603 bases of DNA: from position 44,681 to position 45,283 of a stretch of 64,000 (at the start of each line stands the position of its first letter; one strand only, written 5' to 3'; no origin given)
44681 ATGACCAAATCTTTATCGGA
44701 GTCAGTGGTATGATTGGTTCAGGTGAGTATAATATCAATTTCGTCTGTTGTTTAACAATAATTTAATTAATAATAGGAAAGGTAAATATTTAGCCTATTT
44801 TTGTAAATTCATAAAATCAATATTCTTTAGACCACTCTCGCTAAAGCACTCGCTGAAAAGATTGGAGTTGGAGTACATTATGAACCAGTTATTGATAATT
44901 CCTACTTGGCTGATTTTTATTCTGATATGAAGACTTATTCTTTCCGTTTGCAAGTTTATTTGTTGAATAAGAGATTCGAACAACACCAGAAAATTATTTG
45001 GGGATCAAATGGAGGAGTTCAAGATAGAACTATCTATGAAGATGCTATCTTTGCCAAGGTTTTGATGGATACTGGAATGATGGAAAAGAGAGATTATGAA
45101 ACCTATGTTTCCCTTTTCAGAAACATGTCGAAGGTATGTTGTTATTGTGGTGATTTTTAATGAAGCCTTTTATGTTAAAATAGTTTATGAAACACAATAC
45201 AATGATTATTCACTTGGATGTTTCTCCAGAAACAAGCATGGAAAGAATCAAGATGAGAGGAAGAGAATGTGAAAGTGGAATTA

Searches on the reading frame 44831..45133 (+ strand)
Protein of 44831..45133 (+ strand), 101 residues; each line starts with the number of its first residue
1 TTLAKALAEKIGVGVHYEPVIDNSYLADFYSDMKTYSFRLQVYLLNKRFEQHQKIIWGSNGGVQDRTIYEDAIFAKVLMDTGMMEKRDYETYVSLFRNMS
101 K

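Call 39: find_homologous_proteins(query=window:44831-45133:+, max_evalue=1e-35)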
Query seq(101 aa) (101 aa): 18 proteins with E <= 1e-35 among 123 candidates.
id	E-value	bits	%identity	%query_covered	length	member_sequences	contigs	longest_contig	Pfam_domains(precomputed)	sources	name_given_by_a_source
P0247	2.8e-51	189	87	94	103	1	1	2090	PF01712.26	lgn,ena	-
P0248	1.5e-40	155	71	99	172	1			PF02223.24,PF13238.13,PF01712.26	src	-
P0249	2.9e-39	151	69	99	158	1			PF02223.24,PF13238.13,PF01712.26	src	-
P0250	6.9e-39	150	68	99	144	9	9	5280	PF01712.26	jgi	jgi:deoxyadenosine kinase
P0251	8.7e-39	149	68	99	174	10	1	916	PF13671.13,PF13238.13,PF01712.26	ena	-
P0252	3.2e-38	148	65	99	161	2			PF13238.13,PF01712.26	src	-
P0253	8.0e-38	146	66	99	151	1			PF02223.24,PF13671.13,PF13238.13,PF01712.26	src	-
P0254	9.0e-38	146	67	99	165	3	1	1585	PF01712.26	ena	-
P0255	1.5e-37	145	67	99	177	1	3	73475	PF13189.13,PF13238.13,PF01712.26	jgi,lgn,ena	-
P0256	2.7e-37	145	64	99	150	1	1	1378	PF01712.26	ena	-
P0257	3.5e-37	144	65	100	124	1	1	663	PF01712.26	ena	-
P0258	3.7e-37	144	65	100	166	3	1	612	PF13671.13,PF13207.13,PF13238.13,PF01712.26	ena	-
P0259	8.2e-37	143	68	94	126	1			PF13238.13,PF01712.26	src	-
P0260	2.2e-36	142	64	100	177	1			PF01712.26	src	-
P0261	3.8e-36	141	64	99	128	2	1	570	PF13238.13,PF01712.26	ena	-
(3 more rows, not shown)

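Call 40: find_encoding_contigs(protein=P0247, flank=3000, max_places=4)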
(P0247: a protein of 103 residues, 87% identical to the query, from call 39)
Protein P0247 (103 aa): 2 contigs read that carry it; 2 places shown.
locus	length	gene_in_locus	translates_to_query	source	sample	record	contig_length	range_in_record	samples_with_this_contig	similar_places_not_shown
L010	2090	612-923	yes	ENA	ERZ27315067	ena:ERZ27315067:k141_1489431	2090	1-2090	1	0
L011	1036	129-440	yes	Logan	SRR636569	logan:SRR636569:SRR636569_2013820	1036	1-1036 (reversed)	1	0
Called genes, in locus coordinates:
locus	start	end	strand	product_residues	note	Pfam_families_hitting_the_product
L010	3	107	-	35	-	?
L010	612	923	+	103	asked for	PF01712:dNK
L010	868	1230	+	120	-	PF01712:dNK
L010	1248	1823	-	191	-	-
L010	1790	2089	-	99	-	?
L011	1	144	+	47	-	?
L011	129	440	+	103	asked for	PF01712:dNK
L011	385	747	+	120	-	PF01712:dNK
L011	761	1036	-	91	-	?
